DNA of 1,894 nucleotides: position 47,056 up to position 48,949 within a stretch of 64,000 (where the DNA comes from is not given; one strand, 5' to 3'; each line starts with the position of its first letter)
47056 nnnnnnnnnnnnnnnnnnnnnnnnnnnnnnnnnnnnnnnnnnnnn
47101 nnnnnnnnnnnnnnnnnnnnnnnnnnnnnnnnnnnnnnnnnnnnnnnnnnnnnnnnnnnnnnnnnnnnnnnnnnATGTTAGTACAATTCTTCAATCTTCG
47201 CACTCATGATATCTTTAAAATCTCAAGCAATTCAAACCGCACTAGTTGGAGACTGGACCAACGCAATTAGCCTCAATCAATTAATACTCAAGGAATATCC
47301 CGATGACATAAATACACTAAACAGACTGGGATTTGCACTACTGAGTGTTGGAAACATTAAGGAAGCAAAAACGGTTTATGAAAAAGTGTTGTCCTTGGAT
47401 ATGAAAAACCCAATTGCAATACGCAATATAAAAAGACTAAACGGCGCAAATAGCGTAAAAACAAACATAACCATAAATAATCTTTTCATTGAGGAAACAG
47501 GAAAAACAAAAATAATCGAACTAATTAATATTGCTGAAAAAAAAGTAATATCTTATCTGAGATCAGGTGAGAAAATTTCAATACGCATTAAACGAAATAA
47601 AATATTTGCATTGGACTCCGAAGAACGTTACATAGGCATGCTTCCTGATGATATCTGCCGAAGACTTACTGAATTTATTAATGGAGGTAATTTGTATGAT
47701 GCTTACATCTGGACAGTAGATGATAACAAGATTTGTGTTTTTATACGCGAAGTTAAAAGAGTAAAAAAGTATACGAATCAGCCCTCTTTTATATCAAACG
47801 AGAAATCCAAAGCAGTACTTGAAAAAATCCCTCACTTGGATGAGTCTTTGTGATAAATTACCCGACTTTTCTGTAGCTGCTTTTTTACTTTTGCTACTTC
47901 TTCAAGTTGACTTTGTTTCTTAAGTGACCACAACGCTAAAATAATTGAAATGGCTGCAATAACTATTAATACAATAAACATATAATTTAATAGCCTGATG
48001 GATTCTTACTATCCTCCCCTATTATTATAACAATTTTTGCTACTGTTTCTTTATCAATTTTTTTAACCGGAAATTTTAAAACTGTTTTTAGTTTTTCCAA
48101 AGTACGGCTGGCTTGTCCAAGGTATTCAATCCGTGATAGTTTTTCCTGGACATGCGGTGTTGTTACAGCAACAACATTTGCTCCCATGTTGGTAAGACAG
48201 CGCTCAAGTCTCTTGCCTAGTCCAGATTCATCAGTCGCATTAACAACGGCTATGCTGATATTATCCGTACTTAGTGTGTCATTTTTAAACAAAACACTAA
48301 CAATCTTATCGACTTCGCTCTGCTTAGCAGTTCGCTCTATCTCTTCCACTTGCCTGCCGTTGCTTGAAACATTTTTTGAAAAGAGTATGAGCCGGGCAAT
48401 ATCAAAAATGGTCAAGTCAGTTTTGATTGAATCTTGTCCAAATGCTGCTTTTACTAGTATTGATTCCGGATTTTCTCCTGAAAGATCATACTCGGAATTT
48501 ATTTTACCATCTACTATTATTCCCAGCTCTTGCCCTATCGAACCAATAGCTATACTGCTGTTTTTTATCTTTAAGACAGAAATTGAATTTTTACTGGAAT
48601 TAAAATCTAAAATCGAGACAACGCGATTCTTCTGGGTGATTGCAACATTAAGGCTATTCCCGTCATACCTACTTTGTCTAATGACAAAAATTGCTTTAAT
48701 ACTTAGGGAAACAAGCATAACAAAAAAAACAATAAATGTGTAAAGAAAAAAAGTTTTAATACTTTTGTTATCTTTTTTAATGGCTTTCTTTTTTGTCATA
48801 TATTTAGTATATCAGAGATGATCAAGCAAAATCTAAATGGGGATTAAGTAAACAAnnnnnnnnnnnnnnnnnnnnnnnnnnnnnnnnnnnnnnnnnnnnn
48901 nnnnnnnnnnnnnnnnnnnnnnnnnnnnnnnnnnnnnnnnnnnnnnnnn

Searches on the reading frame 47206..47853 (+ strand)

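Call 29: search_protein_families(library=pfam, proteins=[window:47206-47853:+], max_evalue=0.01)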
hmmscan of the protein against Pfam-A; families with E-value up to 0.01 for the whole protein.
window:47206-47853:+ (215 aa): 8 families
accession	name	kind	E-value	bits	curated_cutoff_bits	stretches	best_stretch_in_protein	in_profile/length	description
PF13431.12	TPR_17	-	0.00011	22.6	24.4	0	28-55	6-33/34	Tetratricopeptide repeat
PF07719.23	TPR_2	-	0.00013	22.2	27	1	37-68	3-34/34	Tetratricopeptide repeat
PF14559.12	TPR_19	-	0.00028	21.6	25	1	15-68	5-58/68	Tetratricopeptide repeat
PF13181.12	TPR_8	-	0.00028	21.2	25.7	1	37-65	3-31/34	Tetratricopeptide repeat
PF00515.34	TPR_1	-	0.00051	20.2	27.8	1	36-65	2-31/34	Tetratricopeptide repeat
PF18267.7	Rubredoxin_C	-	0.0025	18.2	25.9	0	36-68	3-34/70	Rubredoxin NAD+ reductase C-terminal domain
PF13424.12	TPR_12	-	0.007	17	30.1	0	29-64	39-74/77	Tetratricopeptide repeat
PF13428.12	TPR_14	-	0.0097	17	23.5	0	38-72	4-38/44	Tetratricopeptide repeat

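Call 30: search_protein_families(library=ncbifam, proteins=[window:47206-47853:+], max_evalue=0.01)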
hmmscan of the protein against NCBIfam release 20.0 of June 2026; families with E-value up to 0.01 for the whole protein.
window:47206-47853:+ (215 aa): 2 families
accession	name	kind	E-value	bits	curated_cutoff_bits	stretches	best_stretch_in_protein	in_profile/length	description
NF040959.1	MamA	equivalog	1.8e-06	27.5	200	1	7-71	43-107/204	magnetosome protein MamA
TIGR02917.1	PEP_TPR_lipo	equivalog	0.00096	17.1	312.2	1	18-78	448-508/899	XrtA/PEP-CTERM system TPR-repeat protein PrsT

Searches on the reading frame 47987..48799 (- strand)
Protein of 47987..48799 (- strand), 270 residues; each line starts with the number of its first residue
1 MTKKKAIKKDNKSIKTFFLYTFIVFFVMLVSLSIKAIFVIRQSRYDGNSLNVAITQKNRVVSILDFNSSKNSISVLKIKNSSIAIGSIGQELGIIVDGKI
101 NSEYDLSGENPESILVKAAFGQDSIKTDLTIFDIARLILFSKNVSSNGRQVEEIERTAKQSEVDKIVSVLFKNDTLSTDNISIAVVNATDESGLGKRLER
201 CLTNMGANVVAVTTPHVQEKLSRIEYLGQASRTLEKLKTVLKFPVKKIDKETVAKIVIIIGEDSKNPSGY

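Call 29: search_protein_families(library=pfam, proteins=[window:47987-48799:-], max_evalue=0.01)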
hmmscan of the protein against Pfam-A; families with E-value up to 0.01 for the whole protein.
window:47987-48799:- (270 aa): 1 family
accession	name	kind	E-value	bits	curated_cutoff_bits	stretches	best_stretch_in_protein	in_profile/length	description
PF13399.11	LytR_C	-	1.3e-09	39.3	22.2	1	181-263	2-85/86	LytR cell envelope-related transcriptional attenuator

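Call 30: search_protein_families(library=ncbifam, proteins=[window:47987-48799:-], max_evalue=0.01)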
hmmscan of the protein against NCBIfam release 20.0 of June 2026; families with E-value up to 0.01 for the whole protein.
window:47987-48799:- (270 aa): 0 families
